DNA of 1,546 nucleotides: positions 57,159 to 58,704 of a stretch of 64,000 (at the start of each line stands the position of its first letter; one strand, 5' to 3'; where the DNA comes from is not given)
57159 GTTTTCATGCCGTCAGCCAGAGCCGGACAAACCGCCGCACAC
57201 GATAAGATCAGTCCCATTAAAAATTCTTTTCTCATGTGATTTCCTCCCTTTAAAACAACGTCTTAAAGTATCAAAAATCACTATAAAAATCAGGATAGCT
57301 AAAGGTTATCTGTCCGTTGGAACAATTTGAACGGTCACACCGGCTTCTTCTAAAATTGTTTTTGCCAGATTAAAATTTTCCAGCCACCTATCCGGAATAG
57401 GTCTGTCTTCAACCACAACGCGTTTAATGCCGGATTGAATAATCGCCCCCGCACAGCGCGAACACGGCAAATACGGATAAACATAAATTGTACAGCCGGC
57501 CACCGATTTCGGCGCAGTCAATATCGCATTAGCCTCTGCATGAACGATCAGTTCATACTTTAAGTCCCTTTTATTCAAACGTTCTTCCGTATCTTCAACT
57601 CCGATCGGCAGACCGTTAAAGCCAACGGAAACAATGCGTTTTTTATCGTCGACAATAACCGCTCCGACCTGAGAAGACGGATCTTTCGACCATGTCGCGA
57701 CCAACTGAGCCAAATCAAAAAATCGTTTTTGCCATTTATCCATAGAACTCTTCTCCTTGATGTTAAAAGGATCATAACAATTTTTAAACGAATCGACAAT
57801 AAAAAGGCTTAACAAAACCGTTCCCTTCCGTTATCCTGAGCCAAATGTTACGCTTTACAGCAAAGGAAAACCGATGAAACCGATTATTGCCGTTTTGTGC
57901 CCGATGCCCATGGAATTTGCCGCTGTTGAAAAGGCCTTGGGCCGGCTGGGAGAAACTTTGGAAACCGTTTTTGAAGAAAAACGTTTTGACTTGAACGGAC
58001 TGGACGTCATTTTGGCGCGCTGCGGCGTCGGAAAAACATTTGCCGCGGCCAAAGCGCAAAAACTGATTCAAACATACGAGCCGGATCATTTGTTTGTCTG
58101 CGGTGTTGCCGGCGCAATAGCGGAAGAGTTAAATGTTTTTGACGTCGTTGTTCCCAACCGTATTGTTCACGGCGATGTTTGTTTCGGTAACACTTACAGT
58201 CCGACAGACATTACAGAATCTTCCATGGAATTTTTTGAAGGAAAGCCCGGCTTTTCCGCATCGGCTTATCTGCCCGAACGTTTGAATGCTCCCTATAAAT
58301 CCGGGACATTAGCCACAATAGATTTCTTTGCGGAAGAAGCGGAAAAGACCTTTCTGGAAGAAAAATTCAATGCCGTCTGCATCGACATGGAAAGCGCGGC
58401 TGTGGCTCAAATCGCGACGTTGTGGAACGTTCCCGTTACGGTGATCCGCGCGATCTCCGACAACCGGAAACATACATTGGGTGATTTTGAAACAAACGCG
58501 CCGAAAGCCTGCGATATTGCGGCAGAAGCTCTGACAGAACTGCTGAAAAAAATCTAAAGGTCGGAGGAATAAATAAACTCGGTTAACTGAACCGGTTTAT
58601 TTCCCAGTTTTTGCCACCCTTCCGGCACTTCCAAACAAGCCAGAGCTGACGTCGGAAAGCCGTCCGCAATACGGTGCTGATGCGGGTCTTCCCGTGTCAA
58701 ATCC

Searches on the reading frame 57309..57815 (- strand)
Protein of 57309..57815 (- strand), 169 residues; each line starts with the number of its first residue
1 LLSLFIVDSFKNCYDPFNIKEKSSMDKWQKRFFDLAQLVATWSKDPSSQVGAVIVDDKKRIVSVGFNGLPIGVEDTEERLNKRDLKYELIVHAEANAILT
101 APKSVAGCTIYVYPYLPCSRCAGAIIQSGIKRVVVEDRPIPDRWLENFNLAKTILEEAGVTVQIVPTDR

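Call 89: search_protein_families(library=padloc, proteins=[window:57309-57815:-], max_evalue=0.00001)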
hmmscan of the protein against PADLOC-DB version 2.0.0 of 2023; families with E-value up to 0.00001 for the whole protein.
window:57309-57815:- (169 aa): 1 family
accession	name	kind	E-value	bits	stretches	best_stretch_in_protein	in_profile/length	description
PDLC02373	dCTPase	-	1e-18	65.5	2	86-134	434-484/630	-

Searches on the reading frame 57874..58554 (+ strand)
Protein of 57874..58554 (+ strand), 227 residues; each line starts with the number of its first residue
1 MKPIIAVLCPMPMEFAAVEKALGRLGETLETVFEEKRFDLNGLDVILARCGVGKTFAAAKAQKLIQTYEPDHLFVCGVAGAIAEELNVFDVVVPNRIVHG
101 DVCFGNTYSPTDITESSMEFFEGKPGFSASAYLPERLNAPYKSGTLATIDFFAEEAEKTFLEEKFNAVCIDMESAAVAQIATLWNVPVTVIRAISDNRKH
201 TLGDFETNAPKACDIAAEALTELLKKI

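Call 89: search_protein_families(library=padloc, proteins=[window:57874-58554:+], max_evalue=0.00001)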
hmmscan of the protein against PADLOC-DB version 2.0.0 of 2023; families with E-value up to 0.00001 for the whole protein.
window:57874-58554:+ (227 aa): 1 family
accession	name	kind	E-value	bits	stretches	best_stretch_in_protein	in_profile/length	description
PDLC00759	Effector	-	4.9e-06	23.3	0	48-100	296-348/506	PN-superfamily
